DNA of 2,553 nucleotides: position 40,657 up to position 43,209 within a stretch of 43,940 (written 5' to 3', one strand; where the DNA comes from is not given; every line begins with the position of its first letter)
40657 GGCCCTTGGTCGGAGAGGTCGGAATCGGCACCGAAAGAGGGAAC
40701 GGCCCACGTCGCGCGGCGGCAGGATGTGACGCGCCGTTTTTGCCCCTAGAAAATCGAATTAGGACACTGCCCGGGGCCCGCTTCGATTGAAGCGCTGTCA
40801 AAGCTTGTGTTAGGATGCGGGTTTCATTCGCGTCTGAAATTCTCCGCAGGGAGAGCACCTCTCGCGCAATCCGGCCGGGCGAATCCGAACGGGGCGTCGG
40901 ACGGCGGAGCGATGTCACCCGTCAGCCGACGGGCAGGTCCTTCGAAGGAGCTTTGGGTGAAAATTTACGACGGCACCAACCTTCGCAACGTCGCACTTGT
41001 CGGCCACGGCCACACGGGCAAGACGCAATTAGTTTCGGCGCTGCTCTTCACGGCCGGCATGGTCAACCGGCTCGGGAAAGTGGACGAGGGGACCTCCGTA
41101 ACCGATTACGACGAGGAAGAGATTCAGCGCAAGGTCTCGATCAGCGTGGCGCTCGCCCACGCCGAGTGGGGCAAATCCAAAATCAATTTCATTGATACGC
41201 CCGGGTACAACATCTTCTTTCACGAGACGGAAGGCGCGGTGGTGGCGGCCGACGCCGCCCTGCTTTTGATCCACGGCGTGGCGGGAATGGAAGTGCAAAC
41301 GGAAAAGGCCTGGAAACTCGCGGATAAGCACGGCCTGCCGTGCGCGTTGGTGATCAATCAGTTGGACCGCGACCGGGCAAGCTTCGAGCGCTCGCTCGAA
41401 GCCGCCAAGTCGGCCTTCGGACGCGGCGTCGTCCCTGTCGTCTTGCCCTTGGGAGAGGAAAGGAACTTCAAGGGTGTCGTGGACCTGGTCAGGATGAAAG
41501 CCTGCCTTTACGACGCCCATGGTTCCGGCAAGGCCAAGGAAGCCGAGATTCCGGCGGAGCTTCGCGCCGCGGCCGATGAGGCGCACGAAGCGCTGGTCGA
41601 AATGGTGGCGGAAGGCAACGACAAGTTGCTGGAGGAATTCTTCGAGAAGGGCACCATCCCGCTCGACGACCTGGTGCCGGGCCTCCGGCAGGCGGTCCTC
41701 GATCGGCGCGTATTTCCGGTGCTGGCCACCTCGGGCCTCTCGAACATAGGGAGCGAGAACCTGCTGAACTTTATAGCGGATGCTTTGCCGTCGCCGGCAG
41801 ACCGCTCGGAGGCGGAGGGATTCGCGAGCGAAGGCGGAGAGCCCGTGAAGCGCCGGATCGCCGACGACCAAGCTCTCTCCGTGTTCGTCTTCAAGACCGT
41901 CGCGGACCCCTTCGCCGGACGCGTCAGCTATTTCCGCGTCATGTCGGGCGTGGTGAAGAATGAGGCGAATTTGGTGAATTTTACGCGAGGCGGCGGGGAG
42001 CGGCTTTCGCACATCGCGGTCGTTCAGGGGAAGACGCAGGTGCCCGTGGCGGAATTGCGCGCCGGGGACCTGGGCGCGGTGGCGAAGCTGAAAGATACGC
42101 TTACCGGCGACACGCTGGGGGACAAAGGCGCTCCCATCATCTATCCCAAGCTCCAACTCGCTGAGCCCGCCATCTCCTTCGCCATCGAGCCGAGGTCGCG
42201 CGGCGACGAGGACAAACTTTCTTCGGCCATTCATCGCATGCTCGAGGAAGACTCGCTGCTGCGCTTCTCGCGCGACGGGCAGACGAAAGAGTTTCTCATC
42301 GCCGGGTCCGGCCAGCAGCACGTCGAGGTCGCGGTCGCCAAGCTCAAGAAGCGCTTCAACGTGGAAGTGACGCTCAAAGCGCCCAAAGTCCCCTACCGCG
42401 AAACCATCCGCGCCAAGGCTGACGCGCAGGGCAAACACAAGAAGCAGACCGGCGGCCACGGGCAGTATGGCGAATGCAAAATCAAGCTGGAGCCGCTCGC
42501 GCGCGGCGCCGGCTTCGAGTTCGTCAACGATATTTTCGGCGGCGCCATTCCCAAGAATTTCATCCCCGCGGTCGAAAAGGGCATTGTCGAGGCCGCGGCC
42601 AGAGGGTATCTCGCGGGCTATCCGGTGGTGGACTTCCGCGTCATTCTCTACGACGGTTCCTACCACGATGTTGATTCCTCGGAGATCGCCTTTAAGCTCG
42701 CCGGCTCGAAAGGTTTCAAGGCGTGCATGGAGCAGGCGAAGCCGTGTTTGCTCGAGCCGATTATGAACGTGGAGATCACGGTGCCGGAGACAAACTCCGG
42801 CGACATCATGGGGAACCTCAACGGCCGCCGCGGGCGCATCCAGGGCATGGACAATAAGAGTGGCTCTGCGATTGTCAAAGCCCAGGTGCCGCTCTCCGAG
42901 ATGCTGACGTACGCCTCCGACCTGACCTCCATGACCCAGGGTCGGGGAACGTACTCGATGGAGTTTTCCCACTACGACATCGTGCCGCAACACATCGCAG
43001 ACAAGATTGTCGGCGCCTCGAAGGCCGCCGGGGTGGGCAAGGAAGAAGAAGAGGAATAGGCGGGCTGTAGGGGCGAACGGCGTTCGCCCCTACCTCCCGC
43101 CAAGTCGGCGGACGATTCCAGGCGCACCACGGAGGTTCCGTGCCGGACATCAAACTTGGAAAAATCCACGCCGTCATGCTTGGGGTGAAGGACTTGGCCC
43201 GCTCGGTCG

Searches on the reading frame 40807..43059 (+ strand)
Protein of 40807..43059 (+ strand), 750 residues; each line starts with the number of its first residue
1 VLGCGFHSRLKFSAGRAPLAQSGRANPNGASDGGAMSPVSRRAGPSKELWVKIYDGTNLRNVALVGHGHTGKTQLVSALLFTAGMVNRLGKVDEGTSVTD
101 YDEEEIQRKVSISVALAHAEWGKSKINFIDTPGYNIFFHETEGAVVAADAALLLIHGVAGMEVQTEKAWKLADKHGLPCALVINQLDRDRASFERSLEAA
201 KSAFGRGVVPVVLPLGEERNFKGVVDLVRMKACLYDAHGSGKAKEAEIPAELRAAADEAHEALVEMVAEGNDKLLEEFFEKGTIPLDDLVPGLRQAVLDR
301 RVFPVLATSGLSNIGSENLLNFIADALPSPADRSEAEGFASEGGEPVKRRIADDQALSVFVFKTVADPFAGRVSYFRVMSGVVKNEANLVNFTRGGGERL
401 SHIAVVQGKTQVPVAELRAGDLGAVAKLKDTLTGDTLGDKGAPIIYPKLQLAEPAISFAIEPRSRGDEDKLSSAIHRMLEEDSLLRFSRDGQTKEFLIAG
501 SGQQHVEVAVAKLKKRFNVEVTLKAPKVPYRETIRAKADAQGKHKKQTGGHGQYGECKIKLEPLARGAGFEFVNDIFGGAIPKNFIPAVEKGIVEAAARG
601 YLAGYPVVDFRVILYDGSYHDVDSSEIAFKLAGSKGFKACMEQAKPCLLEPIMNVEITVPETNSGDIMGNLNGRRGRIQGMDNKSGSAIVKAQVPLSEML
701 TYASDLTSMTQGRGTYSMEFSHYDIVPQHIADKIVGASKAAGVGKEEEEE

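Call 49: search_protein_families(library=pfam, proteins=[window:40807-43059:+], max_evalue=0.00001)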
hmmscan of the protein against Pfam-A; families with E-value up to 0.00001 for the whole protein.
window:40807-43059:+ (750 aa): 6 families
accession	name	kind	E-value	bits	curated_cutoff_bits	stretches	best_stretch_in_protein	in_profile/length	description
PF03764.24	EFG_IV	-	3.5e-45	153.1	24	1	526-645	1-121/121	Elongation factor G, domain IV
PF00009.33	GTP_EFTU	-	4.4e-38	131.2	26.5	1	58-329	2-188/188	Elongation factor Tu GTP binding domain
PF00679.30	EFG_C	-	1.5e-31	108.7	27.9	1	648-733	2-88/89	Elongation factor G C-terminus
PF14492.12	EFG_III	-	9.1e-25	87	27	1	452-524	2-74/75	Elongation Factor G, domain III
PF22042.2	EF-G_D2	-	2.3e-12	47.3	27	1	357-438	2-82/84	Elongation factor G domain 2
PF03144.31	GTP_EFTU_D2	-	9.2e-09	36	30.3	1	371-437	1-72/73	Elongation factor Tu domain 2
